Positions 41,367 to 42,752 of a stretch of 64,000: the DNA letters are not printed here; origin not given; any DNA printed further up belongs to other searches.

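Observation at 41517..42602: HAD-superfamily hydrolase between hisB and hisC: candidate for the missing archaeal histidinol-phosphate phosphatase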

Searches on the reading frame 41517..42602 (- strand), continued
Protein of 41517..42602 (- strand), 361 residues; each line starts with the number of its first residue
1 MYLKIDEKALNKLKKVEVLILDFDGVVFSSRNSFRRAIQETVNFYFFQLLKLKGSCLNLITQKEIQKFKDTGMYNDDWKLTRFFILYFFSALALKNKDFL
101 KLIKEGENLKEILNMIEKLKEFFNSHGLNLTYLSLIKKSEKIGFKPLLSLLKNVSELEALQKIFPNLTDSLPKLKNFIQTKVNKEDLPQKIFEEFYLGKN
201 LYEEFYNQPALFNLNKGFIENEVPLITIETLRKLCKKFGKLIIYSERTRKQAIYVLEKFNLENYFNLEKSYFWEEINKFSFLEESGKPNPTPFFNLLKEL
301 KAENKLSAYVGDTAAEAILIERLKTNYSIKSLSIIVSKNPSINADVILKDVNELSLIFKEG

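Call 30: find_homologous_proteins(query=A2, max_evalue=1e-10)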
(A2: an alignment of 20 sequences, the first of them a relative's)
Query A2 (20 sequences) (364 aa, profile of the alignment): 640 proteins with E <= 1e-10 among 8000 candidates; the best 120 are listed.
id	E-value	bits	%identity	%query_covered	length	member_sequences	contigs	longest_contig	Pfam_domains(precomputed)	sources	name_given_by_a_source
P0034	2.6e-114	400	24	91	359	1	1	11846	PF13419.13,PF00702.33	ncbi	ncbi:MAG: HAD family hydrolase [bacterium]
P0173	1.9e-105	371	26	93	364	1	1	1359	PF13419.13,PF00702.33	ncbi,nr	ncbi:MAG: HAD hydrolase-like protein [bacterium]|nr:HAD hydrolase-like protein [bacterium]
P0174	9.8e-94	332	25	92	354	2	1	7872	PF13419.13,PF00702.33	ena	-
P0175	5.3e-93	330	28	91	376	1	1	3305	PF13419.13,PF00702.33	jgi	jgi:HAD superfamily phosphatase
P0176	1.2e-91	325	28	51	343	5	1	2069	PF13419.13,PF00702.33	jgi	-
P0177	3.2e-91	324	27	92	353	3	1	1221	PF13419.13,PF00702.33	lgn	-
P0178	3.7e-91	324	26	91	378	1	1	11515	PF13419.13,PF00702.33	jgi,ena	-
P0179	5.7e-91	323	25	92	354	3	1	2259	PF13419.13,PF00702.33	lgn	-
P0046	6.0e-91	323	25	93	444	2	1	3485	PF13419.13,PF00702.33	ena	-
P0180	2.3e-90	321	27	91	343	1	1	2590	PF13419.13,PF00702.33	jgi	jgi:HAD superfamily hydrolase (TIGR01548 family)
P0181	3.9e-90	320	29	91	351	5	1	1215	PF13419.13,PF00702.33,PF13242.13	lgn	-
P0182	4.2e-90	320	28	91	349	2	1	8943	PF13419.13,PF00702.33,PF13242.13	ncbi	-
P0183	4.2e-90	320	25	93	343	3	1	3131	PF13419.13,PF00702.33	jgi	jgi:HAD superfamily hydrolase (TIGR01548 family)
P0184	4.3e-90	320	24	98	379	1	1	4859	PF13419.13,PF00702.33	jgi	jgi:HAD superfamily phosphatase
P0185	5.3e-90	320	25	90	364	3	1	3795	PF13419.13,PF00702.33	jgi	-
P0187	1.0e-89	319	27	91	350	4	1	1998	PF13419.13,PF00702.33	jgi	jgi:HAD superfamily hydrolase (TIGR01548 family)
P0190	2.2e-89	318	26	94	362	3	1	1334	PF13419.13,PF00702.33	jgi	jgi:HAD superfamily hydrolase (TIGR01548 family)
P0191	2.5e-89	318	27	91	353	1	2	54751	PF13419.13,PF00702.33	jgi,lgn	jgi:HAD superfamily hydrolase (TIGR01548 family)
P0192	2.6e-89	318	25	92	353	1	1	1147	PF13419.13,PF00702.33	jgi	jgi:HAD superfamily hydrolase (TIGR01548 family)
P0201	2.0e-88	315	27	92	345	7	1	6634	PF13419.13,PF00702.33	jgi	jgi:HAD superfamily hydrolase (TIGR01548 family)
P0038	2.2e-88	315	100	100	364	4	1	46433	PF13419.13,PF00702.33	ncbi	ncbi:MAG: HAD family hydrolase [Nitrososphaeria archaeon]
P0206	3.0e-88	314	23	93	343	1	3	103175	PF13419.13,PF00702.33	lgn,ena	-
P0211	7.8e-88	313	23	91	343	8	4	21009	PF13419.13,PF00702.33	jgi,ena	jgi:HAD superfamily hydrolase (TIGR01548 family)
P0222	1.8e-87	312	28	92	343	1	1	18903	PF13419.13,PF00702.33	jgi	jgi:HAD superfamily hydrolase (TIGR01548 family)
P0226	2.7e-87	311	28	91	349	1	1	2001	PF13419.13,PF00702.33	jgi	jgi:HAD superfamily hydrolase (TIGR01548 family)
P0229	3.3e-87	311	28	91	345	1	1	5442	PF13419.13,PF00702.33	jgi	jgi:HAD superfamily hydrolase (TIGR01548 family)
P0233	3.8e-87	311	25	94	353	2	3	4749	PF13419.13,PF00702.33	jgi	jgi:HAD superfamily hydrolase (TIGR01548 family)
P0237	6.4e-87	310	28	91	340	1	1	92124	PF13419.13,PF00702.33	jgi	jgi:HAD superfamily hydrolase (TIGR01548 family)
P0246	1.1e-86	309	26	91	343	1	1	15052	PF13419.13,PF00702.33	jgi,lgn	jgi:HAD superfamily hydrolase (TIGR01548 family)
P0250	2.0e-86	308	28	92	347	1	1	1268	PF13419.13,PF00702.33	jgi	jgi:HAD superfamily hydrolase (TIGR01548 family)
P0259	3.8e-86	307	25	91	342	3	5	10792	PF13419.13,PF00702.33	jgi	jgi:HAD superfamily hydrolase (TIGR01548 family)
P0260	4.7e-86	307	27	91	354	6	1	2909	PF13419.13,PF00702.33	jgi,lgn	jgi:HAD superfamily hydrolase (TIGR01548 family)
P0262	6.5e-86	307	25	92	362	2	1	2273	PF13419.13,PF00702.33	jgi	jgi:HAD superfamily hydrolase (TIGR01548 family)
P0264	7.3e-86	306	27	91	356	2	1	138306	PF13419.13,PF00702.33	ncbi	-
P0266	8.2e-86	306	24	91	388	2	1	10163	PF13419.13,PF00702.33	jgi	jgi:HAD superfamily hydrolase (TIGR01548 family)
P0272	1.1e-85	306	26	91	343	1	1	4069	PF13419.13,PF00702.33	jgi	jgi:HAD superfamily hydrolase (TIGR01548 family)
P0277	1.4e-85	305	25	94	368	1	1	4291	PF13419.13,PF00702.33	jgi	jgi:HAD superfamily hydrolase (TIGR01548 family)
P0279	1.4e-85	305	25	92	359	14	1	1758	PF13419.13,PF00702.33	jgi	jgi:HAD superfamily hydrolase (TIGR01548 family)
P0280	1.5e-85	305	26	91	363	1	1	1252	PF13419.13,PF00702.33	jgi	jgi:HAD superfamily hydrolase (TIGR01548 family)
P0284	1.6e-85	305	26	91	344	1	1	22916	PF13419.13,PF00702.33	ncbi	ncbi:MAG: HAD family hydrolase [Thermodesulfobacteriota bacterium]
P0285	1.8e-85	305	26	91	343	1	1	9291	PF13419.13,PF00702.33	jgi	jgi:HAD superfamily hydrolase (TIGR01548 family)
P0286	1.8e-85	305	27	92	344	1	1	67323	PF13419.13,PF00702.33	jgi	jgi:HAD superfamily hydrolase (TIGR01548 family)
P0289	1.9e-85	305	24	91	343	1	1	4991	PF13419.13,PF00702.33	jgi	jgi:HAD superfamily hydrolase (TIGR01548 family)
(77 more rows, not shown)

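Call 32: find_encoding_contigs(protein=P0038, flank=6000, max_places=3)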
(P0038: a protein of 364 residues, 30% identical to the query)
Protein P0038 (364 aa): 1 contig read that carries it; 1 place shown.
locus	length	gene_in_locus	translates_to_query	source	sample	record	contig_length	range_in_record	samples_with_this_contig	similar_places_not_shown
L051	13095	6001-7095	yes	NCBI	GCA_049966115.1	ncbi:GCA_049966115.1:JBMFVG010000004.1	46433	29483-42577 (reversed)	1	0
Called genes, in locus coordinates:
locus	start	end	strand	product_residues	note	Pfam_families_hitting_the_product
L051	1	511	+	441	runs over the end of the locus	PF00919:UPF0004, PF04055:Radical_SAM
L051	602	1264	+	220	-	PF01902:Diphthami_syn_2_N, PF28410:Diphthami_syn_2_C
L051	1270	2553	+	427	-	PF02881:SRP54_N, PF13401:AAA_22 (weak), PF00448:SRP54, PF01656:CbiA (weak), PF02978:SRP_SPB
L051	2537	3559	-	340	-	PF04104:DNA_primase_lrg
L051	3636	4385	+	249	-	PF00705:PCNA_N, PF04139:Rad9 (weak), PF02747:PCNA_C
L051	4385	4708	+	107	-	-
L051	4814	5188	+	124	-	PF01248:Ribosomal_L7Ae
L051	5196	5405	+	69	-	PF01200:Ribosomal_S28e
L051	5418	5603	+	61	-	PF01246:Ribosomal_L24e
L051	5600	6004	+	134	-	PF00334:NDK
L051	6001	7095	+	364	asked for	PF13419:HAD_2 (faint), PF00702:Hydrolase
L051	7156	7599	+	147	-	PF00293:NUDIX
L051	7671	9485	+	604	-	PF12840:HTH_20 (weak), PF24038:DUF7347, PF03477:ATP-cone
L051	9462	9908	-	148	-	PF06240:COXG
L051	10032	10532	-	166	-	PF00111:Fer2 (weak), PF01799:Fer2_2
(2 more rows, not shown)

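Call 33: find_encoding_contigs(protein=P0206, flank=5000, max_places=2)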
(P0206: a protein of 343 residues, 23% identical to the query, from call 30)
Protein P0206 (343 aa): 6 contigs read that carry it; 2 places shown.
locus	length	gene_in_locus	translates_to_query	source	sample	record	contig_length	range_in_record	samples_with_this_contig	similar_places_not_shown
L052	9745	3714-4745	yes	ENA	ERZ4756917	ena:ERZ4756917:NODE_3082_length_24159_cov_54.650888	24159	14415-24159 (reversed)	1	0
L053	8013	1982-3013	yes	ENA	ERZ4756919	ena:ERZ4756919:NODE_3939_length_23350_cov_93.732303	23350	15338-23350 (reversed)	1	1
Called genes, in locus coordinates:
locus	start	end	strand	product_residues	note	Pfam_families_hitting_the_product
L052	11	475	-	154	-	PF02843:GARS_C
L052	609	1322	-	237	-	PF03740:PdxJ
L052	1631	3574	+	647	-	PF00456:Transketolase_N, PF02779:Transket_pyr, PF02780:Transketolase_C, PF22613:Transketolase_C_1 (weak)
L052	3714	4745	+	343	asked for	PF00702:Hydrolase, PF13419:HAD_2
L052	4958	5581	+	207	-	PF01865:PhoU_div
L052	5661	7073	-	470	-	PF00919:UPF0004, PF04055:Radical_SAM, PF01938:TRAM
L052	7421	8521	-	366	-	PF01950:FBPase_3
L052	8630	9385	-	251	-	PF01975:SurE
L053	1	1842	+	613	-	?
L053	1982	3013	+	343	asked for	PF00702:Hydrolase, PF13419:HAD_2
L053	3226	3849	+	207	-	PF01865:PhoU_div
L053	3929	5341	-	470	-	PF00919:UPF0004, PF04055:Radical_SAM, PF01938:TRAM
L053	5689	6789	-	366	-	PF01950:FBPase_3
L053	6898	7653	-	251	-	PF01975:SurE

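Call 34: find_encoding_contigs(protein=P0264, flank=5000, max_places=2)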
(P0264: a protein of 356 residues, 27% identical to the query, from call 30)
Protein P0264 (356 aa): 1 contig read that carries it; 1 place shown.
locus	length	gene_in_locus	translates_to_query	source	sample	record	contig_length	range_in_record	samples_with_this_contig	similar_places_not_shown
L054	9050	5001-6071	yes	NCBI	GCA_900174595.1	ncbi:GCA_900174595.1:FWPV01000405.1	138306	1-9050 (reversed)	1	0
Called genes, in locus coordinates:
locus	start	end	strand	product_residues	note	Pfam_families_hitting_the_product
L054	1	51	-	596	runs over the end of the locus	PF17092:PCB_OB (faint), PF00575:S1, PF00575:S1, PF23459:S1_RRP5 (weak), PF00575:S1, PF23459:S1_RRP5, PF00575:S1, PF23459:S1_RRP5, +2 more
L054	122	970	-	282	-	PF02401:LYTB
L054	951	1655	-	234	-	PF02224:Cytidylate_kin, PF13189:Cytidylate_kin2, PF13207:AAA_17 (faint), PF13238:AAA_18 (weak), PF13671:AAA_33 (faint), PF01202:SKI (faint)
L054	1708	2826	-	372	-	PF05222:AlaDh_PNT_N, PF01262:AlaDh_PNT_C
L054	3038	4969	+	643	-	PF00456:Transketolase_N, PF02779:Transket_pyr, PF02780:Transketolase_C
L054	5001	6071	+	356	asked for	PF00702:Hydrolase, PF13419:HAD_2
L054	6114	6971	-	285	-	PF01797:Y1_Tnp, PF13936:HTH_38 (weak)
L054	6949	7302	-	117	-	PF20582:UPF0758_N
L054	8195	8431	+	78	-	-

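Call 35: find_encoding_contigs(protein=P0284, flank=5000, max_places=2)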
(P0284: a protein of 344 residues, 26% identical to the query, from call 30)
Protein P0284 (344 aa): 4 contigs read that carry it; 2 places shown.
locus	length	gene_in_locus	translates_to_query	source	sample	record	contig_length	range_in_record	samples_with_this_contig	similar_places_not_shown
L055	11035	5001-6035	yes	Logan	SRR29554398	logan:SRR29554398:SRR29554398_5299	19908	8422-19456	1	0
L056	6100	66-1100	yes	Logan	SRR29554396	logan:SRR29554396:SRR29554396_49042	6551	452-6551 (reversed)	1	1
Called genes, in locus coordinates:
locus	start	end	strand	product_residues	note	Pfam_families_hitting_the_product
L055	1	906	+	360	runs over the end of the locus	PF00005:ABC_tran, PF13304:AAA_21 (faint), PF08402:TOBE_2 (weak)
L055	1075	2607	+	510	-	PF00528:BPD_transp_1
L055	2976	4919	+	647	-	PF00456:Transketolase_N, PF02779:Transket_pyr, PF02780:Transketolase_C, PF22613:Transketolase_C_1 (weak)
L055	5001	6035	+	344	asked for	PF00702:Hydrolase, PF13419:HAD_2 (weak)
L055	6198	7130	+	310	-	PF01384:PHO4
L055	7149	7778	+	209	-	PF01865:PhoU_div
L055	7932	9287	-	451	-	PF00919:UPF0004, PF04055:Radical_SAM, PF01938:TRAM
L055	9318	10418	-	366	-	PF01950:FBPase_3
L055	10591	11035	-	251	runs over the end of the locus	PF01975:SurE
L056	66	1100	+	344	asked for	PF00702:Hydrolase, PF13419:HAD_2 (weak)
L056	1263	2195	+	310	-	PF01384:PHO4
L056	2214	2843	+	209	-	PF01865:PhoU_div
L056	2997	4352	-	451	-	PF00919:UPF0004, PF04055:Radical_SAM, PF01938:TRAM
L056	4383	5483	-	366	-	PF01950:FBPase_3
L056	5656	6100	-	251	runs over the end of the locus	PF01975:SurE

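Call 42: find_related_loci(query=A3, collection=metagenome_contigs, flank=5000)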
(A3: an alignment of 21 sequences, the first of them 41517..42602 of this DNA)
Query A3 (361 aa) in metagenome_contigs; peptide patterns used: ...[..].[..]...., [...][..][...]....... (x = any residue, [..] = any of these).
309 stretches matched a pattern; 247 encode a relative of the query (tblastn E <= 1e-3); the best 80 are kept; 80 distinct loci.
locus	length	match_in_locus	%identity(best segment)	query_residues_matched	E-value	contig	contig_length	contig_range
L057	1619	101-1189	80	1-361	0e+0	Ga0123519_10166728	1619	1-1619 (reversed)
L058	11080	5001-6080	76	1-358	5e-166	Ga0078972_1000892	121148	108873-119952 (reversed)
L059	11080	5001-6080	76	1-358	5e-166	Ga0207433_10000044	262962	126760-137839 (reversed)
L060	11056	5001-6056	76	8-358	2e-165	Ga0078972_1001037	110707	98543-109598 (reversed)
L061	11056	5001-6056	76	8-358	5e-165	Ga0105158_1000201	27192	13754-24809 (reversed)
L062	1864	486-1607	35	1-358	1e-62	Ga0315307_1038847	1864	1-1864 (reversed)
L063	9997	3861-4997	34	7-358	6e-60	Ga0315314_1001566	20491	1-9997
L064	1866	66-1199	36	2-357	2e-61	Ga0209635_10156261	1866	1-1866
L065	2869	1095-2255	35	1-358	6e-60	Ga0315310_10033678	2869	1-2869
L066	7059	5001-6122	34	1-354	1e-59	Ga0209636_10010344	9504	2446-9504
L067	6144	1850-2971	34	1-354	1e-59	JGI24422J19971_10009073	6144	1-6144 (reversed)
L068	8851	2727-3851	36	7-358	3e-59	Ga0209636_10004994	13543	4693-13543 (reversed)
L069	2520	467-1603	35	7-358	1e-59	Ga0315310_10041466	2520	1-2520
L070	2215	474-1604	35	7-358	3e-60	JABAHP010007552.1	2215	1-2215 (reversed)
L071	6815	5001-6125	36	7-358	3e-59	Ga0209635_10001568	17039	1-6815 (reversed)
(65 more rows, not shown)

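Call 49: find_encoding_contigs(protein=P0032, flank=5000, max_places=2)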
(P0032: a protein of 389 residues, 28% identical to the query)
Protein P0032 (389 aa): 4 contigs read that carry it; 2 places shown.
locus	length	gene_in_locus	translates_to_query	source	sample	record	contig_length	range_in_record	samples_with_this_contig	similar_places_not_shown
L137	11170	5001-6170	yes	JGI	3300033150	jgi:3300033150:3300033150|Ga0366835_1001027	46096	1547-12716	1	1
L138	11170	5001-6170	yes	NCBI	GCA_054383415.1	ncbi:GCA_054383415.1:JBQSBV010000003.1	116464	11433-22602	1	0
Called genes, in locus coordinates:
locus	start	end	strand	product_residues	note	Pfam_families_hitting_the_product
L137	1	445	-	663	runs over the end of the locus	?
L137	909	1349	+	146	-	-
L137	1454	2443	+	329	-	PF01634:HisG, PF08029:HisG_C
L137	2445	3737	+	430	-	PF00815:Histidinol_dh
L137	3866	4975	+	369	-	PF00155:Aminotran_1_2, PF04864:Alliinase_C (faint), PF00266:Aminotran_5 (weak), PF01053:Cys_Met_Meta_PP (weak)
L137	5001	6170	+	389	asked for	PF13419:HAD_2 (faint), PF00702:Hydrolase (weak)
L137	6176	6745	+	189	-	PF00475:IGPD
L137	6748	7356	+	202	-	PF00117:GATase, PF01174:SNO (weak), PF07722:Peptidase_C26 (faint)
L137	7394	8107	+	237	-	PF00977:His_biosynth, PF05690:ThiG (faint), PF13714:PEP_mutase (faint), PF01884:PcrB (faint), PF03060:NMO (faint), PF01180:DHO_dh (faint), PF01207:Dus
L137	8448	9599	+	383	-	PF06849:DUF1246, PF06973:DUF1297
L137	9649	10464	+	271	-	PF00977:His_biosynth, PF02581:TMP-TENI (faint), PF01207:Dus (faint), PF03060:NMO (faint)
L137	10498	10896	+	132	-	PF01502:PRA-CH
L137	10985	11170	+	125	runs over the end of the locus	-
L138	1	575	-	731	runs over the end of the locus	PF00122:E1-E2_ATPase, PF00702:Hydrolase, PF08282:Hydrolase_3 (faint), PF04945:YHS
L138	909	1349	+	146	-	-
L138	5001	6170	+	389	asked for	PF13419:HAD_2 (faint), PF00702:Hydrolase (weak)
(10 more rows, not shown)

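Call 50: find_encoding_contigs(protein=P0052, flank=5000, max_places=2)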
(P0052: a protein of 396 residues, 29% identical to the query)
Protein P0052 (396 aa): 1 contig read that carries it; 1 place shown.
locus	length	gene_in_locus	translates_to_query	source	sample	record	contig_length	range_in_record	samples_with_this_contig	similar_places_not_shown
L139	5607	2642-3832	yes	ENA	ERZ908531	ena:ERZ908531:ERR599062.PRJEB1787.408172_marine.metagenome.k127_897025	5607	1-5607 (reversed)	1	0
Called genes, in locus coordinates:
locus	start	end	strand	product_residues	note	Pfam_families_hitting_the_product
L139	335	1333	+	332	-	PF01634:HisG, PF08029:HisG_C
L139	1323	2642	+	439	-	PF00815:Histidinol_dh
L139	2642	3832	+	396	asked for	PF00702:Hydrolase (faint)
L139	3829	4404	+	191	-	PF00475:IGPD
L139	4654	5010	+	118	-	PF00117:GATase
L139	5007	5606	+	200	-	?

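Call 52: find_homologous_proteins(query=P0055, max_evalue=1e-20)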
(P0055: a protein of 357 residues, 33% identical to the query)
Query P0055 (357 aa): 650 proteins with E <= 1e-20 among 4739 candidates; the best 120 are listed.
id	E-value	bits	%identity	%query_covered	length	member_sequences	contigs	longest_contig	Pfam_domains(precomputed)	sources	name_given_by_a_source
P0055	1.6e-233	792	100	100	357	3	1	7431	PF00702.33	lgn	-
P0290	1.8e-144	499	67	99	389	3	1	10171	PF00702.33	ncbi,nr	ncbi:MAG: hypothetical protein NZ896_05240 [Nitrososphaerales archaeon]|nr:hypothetical protein [Nit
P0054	7.2e-85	303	45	97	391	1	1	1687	PF00702.33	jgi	-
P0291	1.5e-80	289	43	100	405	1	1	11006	PF00702.33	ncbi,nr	ncbi:MAG: HAD family hydrolase [Acidobacteria bacterium]|nr:MAG: HAD family hydrolase [Acidobacterio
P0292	9.5e-79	283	43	99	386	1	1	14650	PF13419.13,PF00702.33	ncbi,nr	ncbi:MAG: hypothetical protein HY314_15405 [Acidobacteria bacterium]|nr:hypothetical protein [Acidob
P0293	1.0e-78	283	42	99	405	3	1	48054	PF00702.33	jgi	-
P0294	2.9e-77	278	43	96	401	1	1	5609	PF00702.33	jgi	jgi:phosphoglycolate phosphatase-like HAD superfamily hydrolase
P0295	9.1e-77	277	42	99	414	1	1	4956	PF00702.33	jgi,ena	-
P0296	2.6e-75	272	43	99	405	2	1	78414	PF00702.33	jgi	jgi:phosphoglycolate phosphatase-like HAD superfamily hydrolase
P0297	1.7e-74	269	42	100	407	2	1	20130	PF00702.33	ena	-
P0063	1.8e-74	269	42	95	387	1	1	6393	PF13419.13,PF00702.33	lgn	-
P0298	3.1e-74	268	43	98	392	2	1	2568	PF00702.33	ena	-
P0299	3.6e-74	268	43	99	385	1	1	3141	PF00702.33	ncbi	-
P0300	9.0e-74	267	39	100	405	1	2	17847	PF00702.33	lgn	-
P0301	1.5e-73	266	43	97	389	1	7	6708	PF00702.33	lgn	-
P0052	1.6e-67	246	39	98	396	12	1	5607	PF00702.33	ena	-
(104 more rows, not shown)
